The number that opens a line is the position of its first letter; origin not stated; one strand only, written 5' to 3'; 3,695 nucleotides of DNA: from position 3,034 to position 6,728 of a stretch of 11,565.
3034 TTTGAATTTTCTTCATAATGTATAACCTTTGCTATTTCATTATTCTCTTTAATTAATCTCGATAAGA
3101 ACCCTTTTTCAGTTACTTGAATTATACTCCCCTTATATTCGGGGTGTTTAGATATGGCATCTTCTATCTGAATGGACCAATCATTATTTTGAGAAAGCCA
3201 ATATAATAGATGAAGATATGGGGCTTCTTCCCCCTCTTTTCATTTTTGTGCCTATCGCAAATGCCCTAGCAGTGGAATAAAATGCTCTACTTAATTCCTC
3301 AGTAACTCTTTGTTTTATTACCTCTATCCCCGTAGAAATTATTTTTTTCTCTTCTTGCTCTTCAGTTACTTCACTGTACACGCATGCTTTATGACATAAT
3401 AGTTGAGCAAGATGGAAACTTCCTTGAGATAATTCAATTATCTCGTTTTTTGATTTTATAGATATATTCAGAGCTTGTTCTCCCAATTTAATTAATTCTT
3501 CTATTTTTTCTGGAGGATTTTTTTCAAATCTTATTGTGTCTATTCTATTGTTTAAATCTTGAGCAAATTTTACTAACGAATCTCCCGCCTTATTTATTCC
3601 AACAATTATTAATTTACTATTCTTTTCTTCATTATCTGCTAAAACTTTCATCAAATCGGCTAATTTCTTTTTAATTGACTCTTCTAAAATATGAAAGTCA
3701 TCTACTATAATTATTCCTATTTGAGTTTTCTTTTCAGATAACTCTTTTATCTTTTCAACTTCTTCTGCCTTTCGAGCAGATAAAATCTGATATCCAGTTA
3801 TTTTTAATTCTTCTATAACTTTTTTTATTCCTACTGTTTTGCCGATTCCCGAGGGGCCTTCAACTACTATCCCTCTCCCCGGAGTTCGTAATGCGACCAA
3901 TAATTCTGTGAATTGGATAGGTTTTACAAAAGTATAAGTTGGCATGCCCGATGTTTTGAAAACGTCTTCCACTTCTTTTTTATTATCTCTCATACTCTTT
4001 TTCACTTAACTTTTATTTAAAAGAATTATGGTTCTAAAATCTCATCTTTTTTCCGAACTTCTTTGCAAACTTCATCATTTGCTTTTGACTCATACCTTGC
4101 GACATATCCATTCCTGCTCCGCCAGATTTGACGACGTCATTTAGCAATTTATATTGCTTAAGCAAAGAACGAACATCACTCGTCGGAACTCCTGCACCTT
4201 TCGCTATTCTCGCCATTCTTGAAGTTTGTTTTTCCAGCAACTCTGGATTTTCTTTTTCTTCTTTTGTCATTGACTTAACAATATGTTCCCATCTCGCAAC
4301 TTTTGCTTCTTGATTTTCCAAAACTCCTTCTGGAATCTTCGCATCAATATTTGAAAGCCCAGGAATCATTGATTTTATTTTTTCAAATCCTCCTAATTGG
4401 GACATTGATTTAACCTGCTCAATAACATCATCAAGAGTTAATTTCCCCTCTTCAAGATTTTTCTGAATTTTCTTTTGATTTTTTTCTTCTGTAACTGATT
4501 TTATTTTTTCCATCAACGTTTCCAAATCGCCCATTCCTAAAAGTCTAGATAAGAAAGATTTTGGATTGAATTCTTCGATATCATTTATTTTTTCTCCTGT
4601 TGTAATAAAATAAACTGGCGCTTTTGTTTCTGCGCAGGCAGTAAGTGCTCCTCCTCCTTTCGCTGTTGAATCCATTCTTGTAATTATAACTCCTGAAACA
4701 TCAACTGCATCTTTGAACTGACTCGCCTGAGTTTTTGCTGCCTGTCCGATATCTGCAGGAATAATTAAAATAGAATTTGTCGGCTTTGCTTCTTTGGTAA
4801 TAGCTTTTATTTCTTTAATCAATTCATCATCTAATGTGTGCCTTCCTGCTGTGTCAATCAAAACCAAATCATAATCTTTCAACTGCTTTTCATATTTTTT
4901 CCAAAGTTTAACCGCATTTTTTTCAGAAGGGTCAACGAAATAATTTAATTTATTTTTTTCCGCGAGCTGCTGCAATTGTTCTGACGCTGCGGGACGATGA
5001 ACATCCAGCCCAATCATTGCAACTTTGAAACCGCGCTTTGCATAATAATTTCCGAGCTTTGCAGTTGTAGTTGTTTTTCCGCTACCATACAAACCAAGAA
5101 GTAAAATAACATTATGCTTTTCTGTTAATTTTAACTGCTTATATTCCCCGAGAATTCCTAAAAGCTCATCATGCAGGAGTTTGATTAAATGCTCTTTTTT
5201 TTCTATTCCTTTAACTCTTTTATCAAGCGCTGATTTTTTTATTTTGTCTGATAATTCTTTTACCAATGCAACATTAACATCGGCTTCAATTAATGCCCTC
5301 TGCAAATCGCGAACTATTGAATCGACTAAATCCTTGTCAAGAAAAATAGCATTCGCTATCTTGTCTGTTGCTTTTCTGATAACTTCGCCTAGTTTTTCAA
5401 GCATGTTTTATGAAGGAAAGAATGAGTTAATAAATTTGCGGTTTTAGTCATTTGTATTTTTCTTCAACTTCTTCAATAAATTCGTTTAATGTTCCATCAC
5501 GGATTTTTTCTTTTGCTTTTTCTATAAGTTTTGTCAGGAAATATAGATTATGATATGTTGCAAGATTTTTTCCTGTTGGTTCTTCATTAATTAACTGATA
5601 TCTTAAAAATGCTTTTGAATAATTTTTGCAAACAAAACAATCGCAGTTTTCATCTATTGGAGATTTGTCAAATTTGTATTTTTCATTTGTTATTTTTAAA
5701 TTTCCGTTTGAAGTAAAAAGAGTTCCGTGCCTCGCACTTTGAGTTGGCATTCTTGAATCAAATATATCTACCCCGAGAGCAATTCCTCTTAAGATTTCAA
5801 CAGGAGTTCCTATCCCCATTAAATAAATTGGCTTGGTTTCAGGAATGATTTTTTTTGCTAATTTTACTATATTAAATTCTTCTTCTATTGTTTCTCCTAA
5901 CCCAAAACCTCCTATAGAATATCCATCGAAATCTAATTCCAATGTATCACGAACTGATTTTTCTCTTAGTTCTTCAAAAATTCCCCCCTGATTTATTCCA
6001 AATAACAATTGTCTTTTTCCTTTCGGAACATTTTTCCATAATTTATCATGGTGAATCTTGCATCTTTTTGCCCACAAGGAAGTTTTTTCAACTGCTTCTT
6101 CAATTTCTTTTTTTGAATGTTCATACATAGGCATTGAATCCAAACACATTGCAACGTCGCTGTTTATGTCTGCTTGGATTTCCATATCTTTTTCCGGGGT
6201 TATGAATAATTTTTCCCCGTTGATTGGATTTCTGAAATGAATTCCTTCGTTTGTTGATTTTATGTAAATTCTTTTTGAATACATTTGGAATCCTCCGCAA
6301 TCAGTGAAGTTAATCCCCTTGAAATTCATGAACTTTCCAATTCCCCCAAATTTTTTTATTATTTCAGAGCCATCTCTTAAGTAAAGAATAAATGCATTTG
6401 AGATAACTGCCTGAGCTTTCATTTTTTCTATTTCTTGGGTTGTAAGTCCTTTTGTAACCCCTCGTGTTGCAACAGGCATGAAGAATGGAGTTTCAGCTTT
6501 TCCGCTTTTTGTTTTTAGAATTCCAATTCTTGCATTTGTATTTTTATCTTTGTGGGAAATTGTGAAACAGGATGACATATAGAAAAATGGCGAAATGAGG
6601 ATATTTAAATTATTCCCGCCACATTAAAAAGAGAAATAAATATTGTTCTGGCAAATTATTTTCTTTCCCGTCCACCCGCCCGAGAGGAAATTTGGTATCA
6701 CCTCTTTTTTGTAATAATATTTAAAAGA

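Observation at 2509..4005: Cryptic AAA+ NTPase / winged-helix-like / TIR gene hidden across three reading-frame segments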

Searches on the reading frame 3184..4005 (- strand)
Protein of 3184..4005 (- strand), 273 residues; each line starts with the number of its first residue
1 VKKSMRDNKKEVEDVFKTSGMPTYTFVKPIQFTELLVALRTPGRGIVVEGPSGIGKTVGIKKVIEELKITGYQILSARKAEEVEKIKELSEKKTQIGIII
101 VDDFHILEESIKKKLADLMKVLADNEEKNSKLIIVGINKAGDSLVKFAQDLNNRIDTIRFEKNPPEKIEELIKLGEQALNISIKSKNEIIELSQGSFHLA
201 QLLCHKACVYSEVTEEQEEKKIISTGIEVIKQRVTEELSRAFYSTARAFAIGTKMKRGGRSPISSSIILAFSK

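Call 11: find_encoding_contigs(protein=window:3184-4005:-, flank=10000, max_places=6)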
Protein window:3184-4005:- (273 aa): no gene with exactly this product is on record in the collection.
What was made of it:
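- Tried and rejected: It found nothing (call 11).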

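Call 62: search_protein_representatives(protein=window:3184-4005:-)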
Query: 273 residues. Proteins with E-value up to 0.001 (for the whole library): 1236; up to 1e-10: 516; up to 1e-30: 197. The best 150 are listed.
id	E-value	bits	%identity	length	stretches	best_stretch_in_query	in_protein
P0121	6.4e-77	274.5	51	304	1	12-263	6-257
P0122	6.2e-70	251.7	47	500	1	8-263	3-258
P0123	1.3e-69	250.6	49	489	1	11-261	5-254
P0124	4.4e-68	245.6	49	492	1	11-263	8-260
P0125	1.4e-67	244.0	47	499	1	11-263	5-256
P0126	3.0e-67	242.8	46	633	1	11-263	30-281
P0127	4.6e-67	242.2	47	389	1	10-263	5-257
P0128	1.8e-65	237.1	45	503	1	10-263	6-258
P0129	9.5e-65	234.7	47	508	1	12-263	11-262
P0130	5.6e-64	232.2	47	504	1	10-263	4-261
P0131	1.3e-63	231.0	44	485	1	10-266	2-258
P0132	1.1e-62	228.0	48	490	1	12-258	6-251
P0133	2.2e-62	227.0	45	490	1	12-263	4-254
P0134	6.7e-62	225.4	46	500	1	12-263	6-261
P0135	3.9e-61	222.8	43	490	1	9-263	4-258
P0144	6.8e-57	209.0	42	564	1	3-264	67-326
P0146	2.4e-56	207.2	43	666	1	12-263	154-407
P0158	2.2e-50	187.6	47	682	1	10-218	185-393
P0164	7.0e-47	176.2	40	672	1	9-251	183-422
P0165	8.0e-47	176.0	42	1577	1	13-250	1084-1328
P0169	5.6e-45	169.9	38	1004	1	10-251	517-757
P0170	7.5e-45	169.5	40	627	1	6-245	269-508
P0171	1.2e-44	168.8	42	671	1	14-250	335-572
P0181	1.8e-42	161.7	39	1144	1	12-250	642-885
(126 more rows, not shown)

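Call 63: search_protein_families(library=pfam, proteins=[P0126, P0144, P0146, P0158, P0164, P0165, P0169, P0170, P0171, P0181], max_evalue=0.0001)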
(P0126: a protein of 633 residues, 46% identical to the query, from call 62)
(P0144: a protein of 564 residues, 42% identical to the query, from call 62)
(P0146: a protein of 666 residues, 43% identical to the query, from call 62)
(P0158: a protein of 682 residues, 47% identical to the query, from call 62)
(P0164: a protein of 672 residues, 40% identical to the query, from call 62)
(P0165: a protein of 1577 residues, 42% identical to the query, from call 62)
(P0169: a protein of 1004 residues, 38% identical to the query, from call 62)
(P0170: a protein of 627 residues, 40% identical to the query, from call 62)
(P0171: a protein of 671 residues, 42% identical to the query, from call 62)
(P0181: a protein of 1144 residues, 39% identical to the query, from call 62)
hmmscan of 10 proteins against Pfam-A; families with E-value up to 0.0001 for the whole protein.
P0126 (633 aa): 2 families
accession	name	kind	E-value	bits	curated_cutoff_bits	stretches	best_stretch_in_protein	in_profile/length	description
PF13676.11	TIR_2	-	1.5e-07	32.4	28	1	381-470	1-89/122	TIR domain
PF13401.12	AAA_22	-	3e-05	24.8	27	0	64-106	7-52/130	AAA domain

P0144 (564 aa): 7 families
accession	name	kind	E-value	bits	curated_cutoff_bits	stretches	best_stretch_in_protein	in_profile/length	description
PF13676.11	TIR_2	-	4.2e-08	34.1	28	1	426-519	1-93/122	TIR domain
PF20720.3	nSTAND3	-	2.3e-07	31.1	27.2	1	90-197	1-108/155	Novel STAND NTPase 3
PF13401.12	AAA_22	-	1.8e-06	28.7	27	0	107-148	5-49/130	AAA domain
PF13191.12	AAA_16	-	5.8e-06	27.3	32.6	0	104-146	20-63/167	AAA ATPase domain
PF00356.27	LacI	-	5.8e-06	26.4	27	1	15-54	2-41/46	Bacterial regulatory proteins, lacI family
PF25199.1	nSTAND_NTPase5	-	1.8e-05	25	34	0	104-169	38-108/145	Novel STAND NTPase 5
PF13173.12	AAA_14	-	2.1e-05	24.9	27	0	108-220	3-118/129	AAA domain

P0146 (666 aa): 4 families
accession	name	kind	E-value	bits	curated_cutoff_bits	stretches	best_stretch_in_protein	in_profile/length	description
PF00072.30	Response_reg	-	6.3e-10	39.6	30.2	1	12-94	1-78/111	Response regulator receiver domain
PF13676.11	TIR_2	-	5.4e-07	30.6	28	1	507-599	2-93/122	TIR domain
PF13191.12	AAA_16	-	8.2e-06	26.8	32.6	0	172-213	7-52/167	AAA ATPase domain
PF13401.12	AAA_22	-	3.4e-05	24.6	27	0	231-285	84-129/130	AAA domain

P0158 (682 aa): 7 families
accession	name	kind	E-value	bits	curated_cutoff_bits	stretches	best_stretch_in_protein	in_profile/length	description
PF13676.11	TIR_2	-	1.5e-27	96.9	28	2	534-630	1-93/122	TIR domain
PF01582.25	TIR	-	1.7e-13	51.2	21.3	1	535-630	5-98/179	TIR domain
PF20720.3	nSTAND3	-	2.5e-07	31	27.2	1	201-309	1-107/155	Novel STAND NTPase 3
PF25199.1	nSTAND_NTPase5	-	2.4e-06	27.9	34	1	212-286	35-112/145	Novel STAND NTPase 5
PF00004.35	AAA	-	1.4e-05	25.9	21.2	0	223-319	3-114/131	ATPase family associated with various cellular activities (AAA)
PF13173.12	AAA_14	-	3.2e-05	24.4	27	0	220-305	4-92/129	AAA domain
PF13401.12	AAA_22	-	5.3e-05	24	27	0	218-257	5-44/130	AAA domain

P0164 (672 aa): 4 families
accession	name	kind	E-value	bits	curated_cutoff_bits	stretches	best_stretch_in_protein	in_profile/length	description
PF13676.11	TIR_2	-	3.1e-30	105.6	28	2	528-639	1-106/122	TIR domain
PF01582.25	TIR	-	5.6e-11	43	21.3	0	536-620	13-94/179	TIR domain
PF13401.12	AAA_22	-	2.3e-06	28.4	27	0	219-243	7-31/130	AAA domain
PF20720.3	nSTAND3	-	6.2e-05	23.2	27.2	1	212-275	12-74/155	Novel STAND NTPase 3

P0165 (1577 aa): 21 families
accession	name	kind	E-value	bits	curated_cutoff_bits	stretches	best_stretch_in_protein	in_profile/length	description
PF13424.12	TPR_12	-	5.4e-94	308.9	30.1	7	692-765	3-76/77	Tetratricopeptide repeat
PF13374.12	TPR_10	-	9.9e-57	187.9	27.5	5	733-773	1-41/42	Tetratricopeptide repeat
PF24885.1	TPR_NPHP3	-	3.1e-52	177.8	100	4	777-909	100-231/239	Nephrocystin-3 TPR domain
PF13181.12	TPR_8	-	5.2e-41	135.7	25.7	3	734-765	1-32/34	Tetratricopeptide repeat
PF13676.11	TIR_2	-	9.3e-39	133.1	28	2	10-123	1-111/122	TIR domain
PF00515.34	TPR_1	-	2.5e-38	128.8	27.8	1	780-807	5-32/34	Tetratricopeptide repeat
PF07719.23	TPR_2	-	1.2e-32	109.7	27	0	780-807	5-32/34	Tetratricopeptide repeat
PF13432.12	TPR_16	-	4e-16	59.5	32.7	0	655-722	2-61/65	Tetratricopeptide repeat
PF17874.7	TPR_MalT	-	8.9e-15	55.2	45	0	733-849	79-192/336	MalT-like TPR region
PF01582.25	TIR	-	8.3e-14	52.2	21.3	1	8-102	2-95/179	TIR domain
PF13428.12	TPR_14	-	1.4e-13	50.5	23.5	0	611-638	4-31/44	Tetratricopeptide repeat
PF07721.20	TPR_4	-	3.7e-13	49.2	27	0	611-633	4-26/26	Tetratricopeptide repeat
PF13414.12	TPR_11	-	2.4e-12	46.7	26.8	0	615-640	1-26/42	TPR repeat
PF13371.12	TPR_9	-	2.5e-12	47.1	35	0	730-765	25-60/73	Tetratricopeptide repeat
PF00931.28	NB-ARC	-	1.3e-10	41.4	23.5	1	215-427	22-247/248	NB-ARC domain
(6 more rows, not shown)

P0169 (1004 aa): 4 families
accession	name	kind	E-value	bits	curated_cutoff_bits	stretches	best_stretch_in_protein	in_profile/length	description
PF13676.11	TIR_2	-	4.2e-30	105.2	28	2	328-427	1-95/122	TIR domain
PF01582.25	TIR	-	2.1e-14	54.2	21.3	1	329-424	2-98/179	TIR domain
PF00656.27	Peptidase_C14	-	5.9e-13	49.5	21.4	1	26-232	14-218/233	Caspase domain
PF08357.16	SEFIR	-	6.8e-05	23.6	23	0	327-390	2-68/150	SEFIR domain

P0170 (627 aa): 3 families
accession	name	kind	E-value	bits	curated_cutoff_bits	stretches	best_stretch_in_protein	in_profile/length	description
PF13676.11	TIR_2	-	7.3e-13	49.5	28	1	98-206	1-105/122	TIR domain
PF13401.12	AAA_22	-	6.8e-05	23.6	27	0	355-401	81-124/130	AAA domain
PF01582.25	TIR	-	0.0001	22.6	21.3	0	99-193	2-98/179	TIR domain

P0171 (671 aa): 6 families
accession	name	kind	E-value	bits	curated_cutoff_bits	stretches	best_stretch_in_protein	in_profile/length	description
PF13676.11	TIR_2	-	1.4e-51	174.5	28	2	4-124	1-121/122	TIR domain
PF01582.25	TIR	-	8.1e-14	52.2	21.3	1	168-299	9-140/179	TIR domain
PF13401.12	AAA_22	-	8.1e-07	29.9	27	0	367-391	8-32/130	AAA domain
PF00004.35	AAA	-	5.9e-06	27.2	21.2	0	368-458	2-106/131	ATPase family associated with various cellular activities (AAA)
PF25199.1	nSTAND_NTPase5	-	3.2e-05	24.2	34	1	362-438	39-116/145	Novel STAND NTPase 5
PF13191.12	AAA_16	-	4e-05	24.6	32.6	0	363-391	22-51/167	AAA ATPase domain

P0181 (1144 aa): 13 families
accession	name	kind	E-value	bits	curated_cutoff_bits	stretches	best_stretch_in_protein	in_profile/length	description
PF13676.11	TIR_2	-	6e-14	53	28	1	992-1104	1-107/122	TIR domain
PF13191.12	AAA_16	-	1.3e-13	52.2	32.6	1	245-376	2-149/167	AAA ATPase domain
PF25199.1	nSTAND_NTPase5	-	1.5e-11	44.7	34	1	670-744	38-113/145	Novel STAND NTPase 5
PF13401.12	AAA_22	-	2.7e-11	44.3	27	0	266-404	4-126/130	AAA domain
PF24883.2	NPHP3_N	-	6.4e-09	36.6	24.8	0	256-398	13-161/164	Nephrocystin 3, N-terminal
PF13245.12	AAA_19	-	4.5e-07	30.5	25.1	0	266-386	10-115/134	AAA domain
PF20720.3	nSTAND3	-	5.1e-07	29.9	27.2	0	656-736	1-74/155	Novel STAND NTPase 3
PF00004.35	AAA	-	5.4e-06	27.3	21.2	0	676-746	1-83/131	ATPase family associated with various cellular activities (AAA)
PF05729.18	NACHT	-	1.3e-05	25.5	26.7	0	270-384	3-112/167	NACHT domain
PF13238.12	AAA_18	-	1.7e-05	25.7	29.4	0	676-756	1-68/128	AAA domain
PF13604.12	AAA_30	-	1.9e-05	24.9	27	0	670-708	15-51/191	AAA domain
PF00437.27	T2SSE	-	2.8e-05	23.4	24.9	0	659-702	128-171/370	Type II/IV secretion system protein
PF01637.24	ATPase_2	-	3.7e-05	24.1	33.2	0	671-753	18-104/225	ATPase domain predominantly from Archaea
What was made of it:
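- Relatives of the ATPase module keep a TIR and add a caspase, extra TIRs or NB-ARC plus TPR (calls 62, 63). It is fused to caspase, NB-ARC/TPR and extra TIRs (call 63).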

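Call 80: find_encoding_contigs(protein=window:3184-3993:-, flank=3000, max_places=10)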
Protein window:3184-3993:- (269 aa): 5 contigs read that carry it; 1 place shown.
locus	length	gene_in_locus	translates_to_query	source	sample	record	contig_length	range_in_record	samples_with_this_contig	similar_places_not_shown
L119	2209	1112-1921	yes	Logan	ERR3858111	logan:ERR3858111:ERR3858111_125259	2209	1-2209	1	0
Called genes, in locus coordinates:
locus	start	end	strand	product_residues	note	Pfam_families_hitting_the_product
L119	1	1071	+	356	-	?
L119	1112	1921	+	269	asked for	PF20720:nSTAND3 (weak), PF25199:nSTAND_NTPase5 (faint), PF00004:AAA (weak), PF13401:AAA_22 (faint)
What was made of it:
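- The truncated 269-aa product is on record on five contigs (call 80).
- Tried and rejected: The 269-aa ATG-start product was found on five contigs (call 80).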

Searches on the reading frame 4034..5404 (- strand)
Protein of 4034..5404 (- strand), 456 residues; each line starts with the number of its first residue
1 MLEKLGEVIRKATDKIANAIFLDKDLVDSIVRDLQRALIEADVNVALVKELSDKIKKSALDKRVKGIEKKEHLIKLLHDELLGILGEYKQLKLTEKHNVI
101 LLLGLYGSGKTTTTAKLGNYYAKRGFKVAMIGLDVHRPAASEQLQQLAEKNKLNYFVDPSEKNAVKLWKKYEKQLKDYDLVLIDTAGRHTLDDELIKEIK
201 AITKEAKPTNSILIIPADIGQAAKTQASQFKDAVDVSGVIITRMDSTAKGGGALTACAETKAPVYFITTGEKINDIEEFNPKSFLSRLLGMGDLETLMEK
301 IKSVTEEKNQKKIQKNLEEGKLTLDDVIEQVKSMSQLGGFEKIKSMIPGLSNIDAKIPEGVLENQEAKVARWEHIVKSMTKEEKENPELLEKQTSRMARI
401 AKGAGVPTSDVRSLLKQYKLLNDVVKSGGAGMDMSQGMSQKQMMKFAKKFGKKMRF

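Call 22: find_related_loci(query=window:4034-5404:-, collection=genome_contigs, flank=6000)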
Query window:4034-5404:- (456 aa) in genome_contigs; peptide patterns used: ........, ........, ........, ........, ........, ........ (x = any residue, [..] = any of these).
526 stretches matched a pattern; 288 encode a relative of the query (tblastn E <= 1e-3); the best 80 are kept; 80 distinct loci.
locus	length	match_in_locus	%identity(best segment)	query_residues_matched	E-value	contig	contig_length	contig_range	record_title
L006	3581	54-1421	88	1-456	0e+0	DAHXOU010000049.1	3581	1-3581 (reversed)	MAG TPA_asm: Nanoarchaeota archaeon isolate clean1862 k141_253295, whole genome shotgun sequence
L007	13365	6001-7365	88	1-456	0e+0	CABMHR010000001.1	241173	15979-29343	uncultured archaeon isolate LFW-273_1 genome assembly, contig: LFW2731_1, whole genome shotgun sequence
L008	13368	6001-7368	88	1-456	0e+0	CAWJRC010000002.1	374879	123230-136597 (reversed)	MAG: uncultured archaeon isolate MFD03726.bin.2.13 genome assembly, contig: contig_25028, whole genome shotgun sequence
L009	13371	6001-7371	86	1-456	0e+0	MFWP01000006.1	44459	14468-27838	MAG: Candidatus Pacearchaeota archaeon RBG_19FT_COMBO_34_9 rbg_19ft_combo_scaffold_341, whole genome shotgun sequence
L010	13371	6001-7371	85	1-456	0e+0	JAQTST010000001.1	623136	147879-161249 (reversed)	MAG: Candidatus Nanoarchaeia archaeon isolate STB_23 NODE_19_length_623136_cov_7.985893_Sandtown_B, whole genome shotgun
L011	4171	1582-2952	81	1-456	0e+0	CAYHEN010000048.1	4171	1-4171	MAG TPA_asm: Candidatus Woesearchaeota archaeon isolate ERP119705_co12_12 genome assembly, contig: NODE_30328_length_417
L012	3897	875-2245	81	1-456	0e+0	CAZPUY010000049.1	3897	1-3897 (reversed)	MAG TPA_asm: Candidatus Woesearchaeota archaeon isolate SRP185410_co2_286 genome assembly, contig: NODE_37345_length_389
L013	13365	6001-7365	81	1-456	0e+0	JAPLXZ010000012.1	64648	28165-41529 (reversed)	MAG: Candidatus Pacearchaeota archaeon isolate LacPavin_0920_SED3_MAG_32_16 LacPavin_0920_SED3_scaffold_1280447, whole g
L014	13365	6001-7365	80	1-456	0e+0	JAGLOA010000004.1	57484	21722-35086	MAG: Candidatus Pacearchaeota archaeon isolate RS_7_11 ROV157_7.bin.11.fa_4, whole genome shotgun sequence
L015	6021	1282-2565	85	1-428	0e+0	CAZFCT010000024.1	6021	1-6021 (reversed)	MAG TPA_asm: Candidatus Woesearchaeota archaeon isolate SRP192927_co6_245 genome assembly, contig: NODE_36222_length_602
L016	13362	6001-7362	77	1-456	0e+0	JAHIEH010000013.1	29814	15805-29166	MAG: Nanoarchaeota archaeon isolate KR11_0.1_MetaG.mb.113 KR11_0.1_MetaG.mb.113_k141_124442, whole genome shotgun sequen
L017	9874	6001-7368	77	3-456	0e+0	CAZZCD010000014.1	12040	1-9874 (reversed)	MAG TPA_asm: Candidatus Woesearchaeota archaeon isolate SRP068000_co1_158 genome assembly, contig: NODE_9428_length_1204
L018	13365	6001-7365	76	1-456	0e+0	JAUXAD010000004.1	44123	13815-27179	MAG: archaeon isolate CSMAG_2753 CSMAG_2753_k141_916688_length_44123_cov_13.6938, whole genome shotgun sequence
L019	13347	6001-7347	78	1-452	0e+0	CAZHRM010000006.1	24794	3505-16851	MAG TPA_asm: Candidatus Woesearchaeota archaeon isolate SRP178699_co3_42 genome assembly, contig: NODE_634_length_24794_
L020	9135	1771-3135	76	1-456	0e+0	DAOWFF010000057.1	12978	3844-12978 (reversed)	MAG TPA_asm: archaeon isolate CSMAG_1958 CSMAG_1958_k141_171879_length_12978_cov_9.0000, whole genome shotgun sequence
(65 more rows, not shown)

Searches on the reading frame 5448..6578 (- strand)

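Call 31: search_protein_families(library=pfam, proteins=[window:5448-6578:-], max_evalue=0.01)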
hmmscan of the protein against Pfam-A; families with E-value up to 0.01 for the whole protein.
window:5448-6578:- (376 aa): 1 family
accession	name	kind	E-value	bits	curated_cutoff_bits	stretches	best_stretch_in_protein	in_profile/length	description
PF01702.25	TGT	-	1.2e-127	426.3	26.3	1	15-375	2-355/357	Queuine tRNA-ribosyltransferase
